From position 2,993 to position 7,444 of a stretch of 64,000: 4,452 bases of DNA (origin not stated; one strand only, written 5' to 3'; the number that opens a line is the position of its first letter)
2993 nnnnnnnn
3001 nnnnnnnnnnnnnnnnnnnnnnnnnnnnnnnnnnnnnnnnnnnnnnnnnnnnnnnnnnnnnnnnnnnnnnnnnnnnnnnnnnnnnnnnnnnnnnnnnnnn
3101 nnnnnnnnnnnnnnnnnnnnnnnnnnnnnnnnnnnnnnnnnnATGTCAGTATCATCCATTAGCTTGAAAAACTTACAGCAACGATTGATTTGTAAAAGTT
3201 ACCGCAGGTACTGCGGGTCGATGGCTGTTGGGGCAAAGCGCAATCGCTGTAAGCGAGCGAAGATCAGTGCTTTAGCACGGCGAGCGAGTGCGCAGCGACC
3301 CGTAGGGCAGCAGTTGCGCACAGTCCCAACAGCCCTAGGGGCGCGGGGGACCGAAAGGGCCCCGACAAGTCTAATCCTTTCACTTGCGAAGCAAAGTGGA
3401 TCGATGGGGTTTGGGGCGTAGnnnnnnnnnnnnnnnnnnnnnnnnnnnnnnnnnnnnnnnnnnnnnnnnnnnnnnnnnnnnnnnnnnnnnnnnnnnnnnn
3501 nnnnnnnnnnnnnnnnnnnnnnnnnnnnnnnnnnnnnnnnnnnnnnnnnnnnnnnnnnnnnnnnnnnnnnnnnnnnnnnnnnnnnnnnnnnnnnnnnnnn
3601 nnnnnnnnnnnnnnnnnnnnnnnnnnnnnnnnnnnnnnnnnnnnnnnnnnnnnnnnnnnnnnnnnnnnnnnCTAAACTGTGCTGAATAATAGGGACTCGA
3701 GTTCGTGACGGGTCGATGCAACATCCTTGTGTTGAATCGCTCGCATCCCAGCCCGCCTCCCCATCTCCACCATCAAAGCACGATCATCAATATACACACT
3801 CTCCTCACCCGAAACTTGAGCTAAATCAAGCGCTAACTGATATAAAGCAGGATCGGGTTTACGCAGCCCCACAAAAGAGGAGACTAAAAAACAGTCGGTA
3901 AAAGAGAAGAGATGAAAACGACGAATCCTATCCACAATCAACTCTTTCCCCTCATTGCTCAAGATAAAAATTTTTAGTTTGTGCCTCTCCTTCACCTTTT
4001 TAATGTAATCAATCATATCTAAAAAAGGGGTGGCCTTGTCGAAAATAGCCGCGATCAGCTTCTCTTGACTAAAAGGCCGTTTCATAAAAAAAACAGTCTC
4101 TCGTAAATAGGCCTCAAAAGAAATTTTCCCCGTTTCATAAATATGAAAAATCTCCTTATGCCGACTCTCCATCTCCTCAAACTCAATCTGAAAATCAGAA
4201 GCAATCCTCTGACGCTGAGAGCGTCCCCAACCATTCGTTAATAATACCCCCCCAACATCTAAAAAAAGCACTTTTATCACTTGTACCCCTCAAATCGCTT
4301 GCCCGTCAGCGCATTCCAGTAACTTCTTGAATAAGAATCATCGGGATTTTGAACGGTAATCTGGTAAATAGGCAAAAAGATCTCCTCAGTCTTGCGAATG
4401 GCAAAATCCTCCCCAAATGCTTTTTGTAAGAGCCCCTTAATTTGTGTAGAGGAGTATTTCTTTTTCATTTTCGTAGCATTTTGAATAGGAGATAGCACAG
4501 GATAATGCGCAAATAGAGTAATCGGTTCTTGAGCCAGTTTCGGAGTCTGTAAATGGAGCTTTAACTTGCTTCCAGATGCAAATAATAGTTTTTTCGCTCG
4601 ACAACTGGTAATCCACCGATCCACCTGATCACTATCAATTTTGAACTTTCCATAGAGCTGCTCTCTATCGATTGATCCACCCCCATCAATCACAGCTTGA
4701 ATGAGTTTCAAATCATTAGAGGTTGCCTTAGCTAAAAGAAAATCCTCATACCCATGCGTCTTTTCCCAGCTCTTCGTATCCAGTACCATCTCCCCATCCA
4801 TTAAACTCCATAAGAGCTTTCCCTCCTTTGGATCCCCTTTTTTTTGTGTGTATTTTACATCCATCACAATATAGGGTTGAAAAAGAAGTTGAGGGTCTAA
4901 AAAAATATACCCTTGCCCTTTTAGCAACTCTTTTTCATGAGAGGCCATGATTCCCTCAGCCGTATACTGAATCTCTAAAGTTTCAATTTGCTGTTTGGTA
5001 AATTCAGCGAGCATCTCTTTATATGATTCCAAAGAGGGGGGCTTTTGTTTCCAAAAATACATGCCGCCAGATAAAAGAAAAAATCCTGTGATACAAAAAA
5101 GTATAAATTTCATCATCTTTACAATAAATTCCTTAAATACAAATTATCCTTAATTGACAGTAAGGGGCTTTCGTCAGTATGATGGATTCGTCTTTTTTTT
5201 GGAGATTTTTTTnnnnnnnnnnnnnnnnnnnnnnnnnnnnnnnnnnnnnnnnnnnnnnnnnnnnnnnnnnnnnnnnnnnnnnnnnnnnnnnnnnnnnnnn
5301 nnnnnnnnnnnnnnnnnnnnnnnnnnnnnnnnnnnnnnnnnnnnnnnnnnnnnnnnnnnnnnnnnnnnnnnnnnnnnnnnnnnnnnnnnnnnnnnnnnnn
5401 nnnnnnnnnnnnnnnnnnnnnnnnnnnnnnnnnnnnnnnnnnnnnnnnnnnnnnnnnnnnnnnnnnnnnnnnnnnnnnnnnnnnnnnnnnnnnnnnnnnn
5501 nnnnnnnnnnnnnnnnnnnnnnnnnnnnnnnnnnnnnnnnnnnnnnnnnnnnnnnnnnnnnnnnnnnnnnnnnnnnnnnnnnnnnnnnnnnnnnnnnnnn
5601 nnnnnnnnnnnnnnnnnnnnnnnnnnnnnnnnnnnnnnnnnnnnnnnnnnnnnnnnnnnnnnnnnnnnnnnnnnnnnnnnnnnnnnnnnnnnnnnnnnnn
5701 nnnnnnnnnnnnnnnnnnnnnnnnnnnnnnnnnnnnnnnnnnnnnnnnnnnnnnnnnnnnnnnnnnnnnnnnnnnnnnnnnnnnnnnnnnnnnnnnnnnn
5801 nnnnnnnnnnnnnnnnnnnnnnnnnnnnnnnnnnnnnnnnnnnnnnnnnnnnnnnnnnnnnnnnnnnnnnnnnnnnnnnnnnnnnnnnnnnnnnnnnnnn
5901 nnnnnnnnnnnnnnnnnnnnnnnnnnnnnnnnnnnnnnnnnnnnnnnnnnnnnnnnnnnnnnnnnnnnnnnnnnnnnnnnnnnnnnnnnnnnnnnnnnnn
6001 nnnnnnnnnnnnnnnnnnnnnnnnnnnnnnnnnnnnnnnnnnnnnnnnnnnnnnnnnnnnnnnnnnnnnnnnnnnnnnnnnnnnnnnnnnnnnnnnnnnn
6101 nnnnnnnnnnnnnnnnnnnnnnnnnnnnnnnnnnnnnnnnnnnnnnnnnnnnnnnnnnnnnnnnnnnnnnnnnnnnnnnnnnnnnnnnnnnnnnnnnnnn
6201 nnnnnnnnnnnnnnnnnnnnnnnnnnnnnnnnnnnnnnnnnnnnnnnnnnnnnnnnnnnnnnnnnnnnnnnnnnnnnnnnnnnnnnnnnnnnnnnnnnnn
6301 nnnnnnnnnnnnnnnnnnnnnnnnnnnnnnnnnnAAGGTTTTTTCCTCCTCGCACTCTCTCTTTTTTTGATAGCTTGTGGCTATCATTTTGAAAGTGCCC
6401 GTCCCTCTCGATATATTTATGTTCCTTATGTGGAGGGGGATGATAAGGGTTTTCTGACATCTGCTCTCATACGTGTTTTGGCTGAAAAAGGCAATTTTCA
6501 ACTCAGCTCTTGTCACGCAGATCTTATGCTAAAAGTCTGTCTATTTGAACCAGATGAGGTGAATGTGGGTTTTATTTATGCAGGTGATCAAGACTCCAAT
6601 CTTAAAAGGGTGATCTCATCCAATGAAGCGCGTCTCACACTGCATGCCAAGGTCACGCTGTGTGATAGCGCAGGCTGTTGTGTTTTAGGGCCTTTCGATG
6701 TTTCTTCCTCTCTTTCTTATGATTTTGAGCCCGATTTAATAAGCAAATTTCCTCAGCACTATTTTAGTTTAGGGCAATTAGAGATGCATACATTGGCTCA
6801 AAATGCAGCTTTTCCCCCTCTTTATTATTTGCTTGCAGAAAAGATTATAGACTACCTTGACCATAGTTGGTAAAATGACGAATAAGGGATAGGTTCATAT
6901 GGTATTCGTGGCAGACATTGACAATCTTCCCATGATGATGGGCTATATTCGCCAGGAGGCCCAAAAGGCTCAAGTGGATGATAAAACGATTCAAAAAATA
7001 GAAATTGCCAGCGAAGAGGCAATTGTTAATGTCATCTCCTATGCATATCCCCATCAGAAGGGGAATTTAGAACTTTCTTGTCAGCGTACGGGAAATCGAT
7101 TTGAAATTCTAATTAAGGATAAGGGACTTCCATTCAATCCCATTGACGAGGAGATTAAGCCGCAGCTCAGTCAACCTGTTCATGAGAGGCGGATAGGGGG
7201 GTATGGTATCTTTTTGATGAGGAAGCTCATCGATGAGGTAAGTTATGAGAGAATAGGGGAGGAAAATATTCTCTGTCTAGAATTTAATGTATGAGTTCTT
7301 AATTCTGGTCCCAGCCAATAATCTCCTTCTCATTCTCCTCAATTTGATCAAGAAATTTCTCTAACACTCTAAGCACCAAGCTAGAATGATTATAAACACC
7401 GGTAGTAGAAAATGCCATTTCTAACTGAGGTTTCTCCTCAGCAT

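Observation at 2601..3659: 1.06-kb nested palindrome fills the whole dnaE / HAD-hydrolase intergenic space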

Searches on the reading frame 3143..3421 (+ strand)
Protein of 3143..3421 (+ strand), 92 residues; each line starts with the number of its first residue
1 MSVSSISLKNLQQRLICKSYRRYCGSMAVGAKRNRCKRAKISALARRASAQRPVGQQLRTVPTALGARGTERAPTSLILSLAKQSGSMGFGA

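Call 14: search_protein_families(library=pfam, proteins=[window:3143-3421:+], max_evalue=0.01)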
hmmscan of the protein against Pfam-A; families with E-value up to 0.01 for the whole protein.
window:3143-3421:+ (92 aa): 0 families

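Call 50: find_encoding_contigs(protein=window:3143-3421:+, flank=3000)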
Protein window:3143-3421:+ (92 aa): no gene with exactly this product is on record in the collection.

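Call 62: search_protein_representatives(protein=window:3143-3421:+)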
Query: 92 residues. Proteins with E-value up to 0.001 (for the whole library): 2; up to 1e-10: 2; up to 1e-30: 0. The best 2 are listed.
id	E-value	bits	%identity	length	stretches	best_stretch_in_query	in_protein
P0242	6.0e-20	87.1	83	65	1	27-92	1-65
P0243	1.5e-18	82.7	86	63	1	27-83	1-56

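Call 64: find_encoding_contigs(protein=P0242, flank=10000, max_places=10)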
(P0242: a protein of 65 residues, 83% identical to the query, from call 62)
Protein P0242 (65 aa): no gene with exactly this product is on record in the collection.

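Call 87: find_encoding_contigs(protein=P0246, flank=10000, max_places=10)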
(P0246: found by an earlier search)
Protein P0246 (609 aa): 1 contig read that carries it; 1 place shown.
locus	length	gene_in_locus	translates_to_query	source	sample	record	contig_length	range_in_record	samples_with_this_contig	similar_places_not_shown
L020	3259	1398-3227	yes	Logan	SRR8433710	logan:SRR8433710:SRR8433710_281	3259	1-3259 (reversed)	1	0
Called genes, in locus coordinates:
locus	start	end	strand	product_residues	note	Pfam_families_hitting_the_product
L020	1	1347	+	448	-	?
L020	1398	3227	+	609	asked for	PF00009:GTP_EFTU, PF22042:EF-G_D2 (weak), PF03144:GTP_EFTU_D2, PF00679:EFG_C, PF21018:BipA_C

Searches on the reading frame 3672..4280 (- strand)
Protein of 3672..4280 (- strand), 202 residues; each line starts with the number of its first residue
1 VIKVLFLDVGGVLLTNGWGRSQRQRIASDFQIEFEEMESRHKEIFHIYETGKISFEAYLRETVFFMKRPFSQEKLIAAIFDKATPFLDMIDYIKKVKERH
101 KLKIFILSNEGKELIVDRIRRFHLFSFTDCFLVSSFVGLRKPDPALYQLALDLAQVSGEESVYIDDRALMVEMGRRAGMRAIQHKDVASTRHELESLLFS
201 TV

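Call 13: find_encoding_contigs(protein=window:3672-4280:-, flank=6000, max_places=10)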
Protein window:3672-4280:- (202 aa): 1 contig read that carries it; 1 place shown.
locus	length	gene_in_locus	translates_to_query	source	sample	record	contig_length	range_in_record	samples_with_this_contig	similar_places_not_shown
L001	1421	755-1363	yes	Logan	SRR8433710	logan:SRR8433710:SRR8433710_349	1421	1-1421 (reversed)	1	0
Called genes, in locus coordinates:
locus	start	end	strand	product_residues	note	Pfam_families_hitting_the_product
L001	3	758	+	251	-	?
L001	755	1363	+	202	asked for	PF00702:Hydrolase, PF13419:HAD_2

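Call 14: search_protein_families(library=pfam, proteins=[window:3672-4280:-], max_evalue=0.01)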
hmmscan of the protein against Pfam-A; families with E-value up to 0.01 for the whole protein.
window:3672-4280:- (202 aa): 3 families
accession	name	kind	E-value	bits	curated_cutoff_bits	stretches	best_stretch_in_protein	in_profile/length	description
PF00702.32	Hydrolase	-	3.2e-16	60.7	26.4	1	2-178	1-191/191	haloacid dehalogenase-like hydrolase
PF13419.12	HAD_2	-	1.9e-12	48.1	23.8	1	62-182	56-176/178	Haloacid dehalogenase-like hydrolase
PF13242.12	Hydrolase_like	-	0.00078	19.7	22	1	139-193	2-57/75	HAD-hyrolase-like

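Call 53: list_cluster_members(proteins=[P0001, window:3672-4280:-])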
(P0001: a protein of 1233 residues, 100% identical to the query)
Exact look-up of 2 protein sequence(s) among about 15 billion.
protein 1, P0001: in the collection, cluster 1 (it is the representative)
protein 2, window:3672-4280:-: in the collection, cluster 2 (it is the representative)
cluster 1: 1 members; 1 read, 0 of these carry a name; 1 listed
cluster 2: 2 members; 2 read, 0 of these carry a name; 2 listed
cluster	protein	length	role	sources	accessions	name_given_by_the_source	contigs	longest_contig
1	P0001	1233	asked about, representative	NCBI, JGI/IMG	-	-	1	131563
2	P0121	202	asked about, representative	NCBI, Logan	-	-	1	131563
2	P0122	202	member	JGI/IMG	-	-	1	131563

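Call 57: find_homologous_proteins(query=window:3672-4280:-, max_evalue=1e-10)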
Query window:3672-4280:- (202 aa): 410 proteins with E <= 1e-10 among 539 candidates; the best 120 are listed.
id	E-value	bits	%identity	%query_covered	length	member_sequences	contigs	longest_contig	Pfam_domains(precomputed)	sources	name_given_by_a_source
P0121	1.2e-126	438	100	100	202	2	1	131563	PF13419.13,PF00702.33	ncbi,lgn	-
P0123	1.1e-59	219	51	98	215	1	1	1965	PF13419.13,PF00702.33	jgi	jgi:putative hydrolase of the HAD superfamily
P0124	1.5e-59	219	49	99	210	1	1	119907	PF13419.13,PF00702.33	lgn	-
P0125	4.8e-57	211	47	97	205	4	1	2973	PF13419.13,PF00702.33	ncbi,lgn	-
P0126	2.2e-55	205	53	97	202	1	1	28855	PF13419.13,PF00702.33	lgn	-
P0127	2.2e-55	205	50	97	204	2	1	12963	PF13419.13,PF00702.33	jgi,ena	-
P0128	5.1e-55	204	48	96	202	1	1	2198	PF13419.13,PF00702.33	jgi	jgi:putative hydrolase of the HAD superfamily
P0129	1.0e-54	203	49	99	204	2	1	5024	PF13419.13,PF00702.33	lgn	-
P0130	1.1e-54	203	47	99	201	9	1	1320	PF13419.13,PF00702.33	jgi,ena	-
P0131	1.4e-54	203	49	96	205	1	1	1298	PF13419.13,PF00702.33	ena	-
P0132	2.1e-54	202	48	97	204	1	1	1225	PF13419.13,PF00702.33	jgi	jgi:putative hydrolase of the HAD superfamily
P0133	3.1e-54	202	49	99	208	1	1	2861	PF13419.13,PF00702.33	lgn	-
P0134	6.8e-54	200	47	98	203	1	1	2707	PF13419.13,PF00702.33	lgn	-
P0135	8.7e-54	200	48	97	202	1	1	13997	PF13419.13,PF00702.33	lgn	-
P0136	1.0e-53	200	46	96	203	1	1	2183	PF13419.13,PF00702.33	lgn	-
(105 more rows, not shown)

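Call 60: find_encoding_contigs(protein=P0126, flank=5000, max_places=2)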
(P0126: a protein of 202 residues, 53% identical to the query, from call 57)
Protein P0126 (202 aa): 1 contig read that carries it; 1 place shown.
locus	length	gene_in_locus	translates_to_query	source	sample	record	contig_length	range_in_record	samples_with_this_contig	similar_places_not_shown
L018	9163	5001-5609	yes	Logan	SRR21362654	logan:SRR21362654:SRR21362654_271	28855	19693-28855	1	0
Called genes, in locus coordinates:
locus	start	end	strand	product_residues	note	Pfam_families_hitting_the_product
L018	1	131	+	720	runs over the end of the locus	PF22019:GlgB_N, PF02922:CBM_48, PF00128:Alpha-amylase, PF02806:Alpha-amylase_C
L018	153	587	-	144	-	PF10116:Host_attach, PF18856:baeRF_family12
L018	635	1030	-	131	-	PF00903:Glyoxalase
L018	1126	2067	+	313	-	-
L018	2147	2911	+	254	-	-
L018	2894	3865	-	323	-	PF08240:ADH_N, PF00107:ADH_zinc_N (weak)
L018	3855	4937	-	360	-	PF01073:3Beta_HSD, PF01370:Epimerase, PF04321:RmlD_sub_bind (weak), PF16363:GDP_Man_Dehyd, PF07993:NAD_binding_4 (weak)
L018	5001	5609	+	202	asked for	PF00702:Hydrolase, PF13419:HAD_2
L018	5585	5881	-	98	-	-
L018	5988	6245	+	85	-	-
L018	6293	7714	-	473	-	PF01139:RtcB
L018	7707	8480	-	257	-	-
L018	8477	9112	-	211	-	PF00156:Pribosyltran, PF15609:PRTase_2 (faint), PF14681:UPRTase (weak)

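Call 61: find_encoding_contigs(protein=P0124, flank=5000, max_places=2)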
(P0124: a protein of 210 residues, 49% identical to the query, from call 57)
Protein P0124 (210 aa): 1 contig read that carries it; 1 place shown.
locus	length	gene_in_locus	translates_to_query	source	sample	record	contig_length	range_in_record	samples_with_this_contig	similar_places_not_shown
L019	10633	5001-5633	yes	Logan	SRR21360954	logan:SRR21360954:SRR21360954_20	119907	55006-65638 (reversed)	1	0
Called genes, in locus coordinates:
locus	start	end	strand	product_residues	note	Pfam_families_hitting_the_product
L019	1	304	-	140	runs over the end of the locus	PF04347:FliO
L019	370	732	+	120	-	PF02152:FolB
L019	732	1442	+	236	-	PF00106:adh_short, PF08659:KR, PF13561:adh_short_C2, PF08643:DUF1776 (weak)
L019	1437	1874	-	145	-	PF10116:Host_attach, PF18856:baeRF_family12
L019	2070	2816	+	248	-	-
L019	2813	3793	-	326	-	PF08240:ADH_N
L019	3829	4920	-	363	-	PF01073:3Beta_HSD, PF01370:Epimerase, PF04321:RmlD_sub_bind, PF16363:GDP_Man_Dehyd, PF07993:NAD_binding_4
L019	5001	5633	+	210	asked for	PF00702:Hydrolase, PF13419:HAD_2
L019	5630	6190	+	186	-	-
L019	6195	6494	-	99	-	-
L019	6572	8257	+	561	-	-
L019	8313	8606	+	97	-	-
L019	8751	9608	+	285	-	PF00646:F-box, PF12937:F-box-like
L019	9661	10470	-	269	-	-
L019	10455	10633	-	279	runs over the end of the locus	PF01479:S4, PF00849:PseudoU_synth_2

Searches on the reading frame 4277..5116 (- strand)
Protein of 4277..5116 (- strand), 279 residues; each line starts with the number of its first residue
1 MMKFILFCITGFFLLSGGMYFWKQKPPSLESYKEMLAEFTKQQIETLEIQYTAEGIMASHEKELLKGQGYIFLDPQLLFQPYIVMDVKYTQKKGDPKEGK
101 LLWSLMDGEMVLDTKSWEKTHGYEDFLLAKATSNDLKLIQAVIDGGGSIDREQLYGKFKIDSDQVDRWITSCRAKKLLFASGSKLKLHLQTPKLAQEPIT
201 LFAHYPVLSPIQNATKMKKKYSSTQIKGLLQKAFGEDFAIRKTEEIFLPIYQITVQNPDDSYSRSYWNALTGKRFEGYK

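Call 14: search_protein_families(library=pfam, proteins=[window:4277-5116:-], max_evalue=0.01)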
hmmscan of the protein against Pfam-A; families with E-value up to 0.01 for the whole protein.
window:4277-5116:- (279 aa): 0 families

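Call 52: find_encoding_contigs(protein=window:4277-5116:-, flank=10000)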
Protein window:4277-5116:- (279 aa): no gene with exactly this product is on record in the collection.

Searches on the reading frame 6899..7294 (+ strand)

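Call 54: search_protein_families(library=pfam, proteins=[window:6899-7294:+], max_evalue=0.0001)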
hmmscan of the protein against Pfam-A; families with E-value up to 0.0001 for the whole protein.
window:6899-7294:+ (131 aa): 1 family
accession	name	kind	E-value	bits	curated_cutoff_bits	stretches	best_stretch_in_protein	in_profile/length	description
PF13581.12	HATPase_c_2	-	7.3e-26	91.1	27.4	1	3-127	1-125/127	Histidine kinase-like ATPase domain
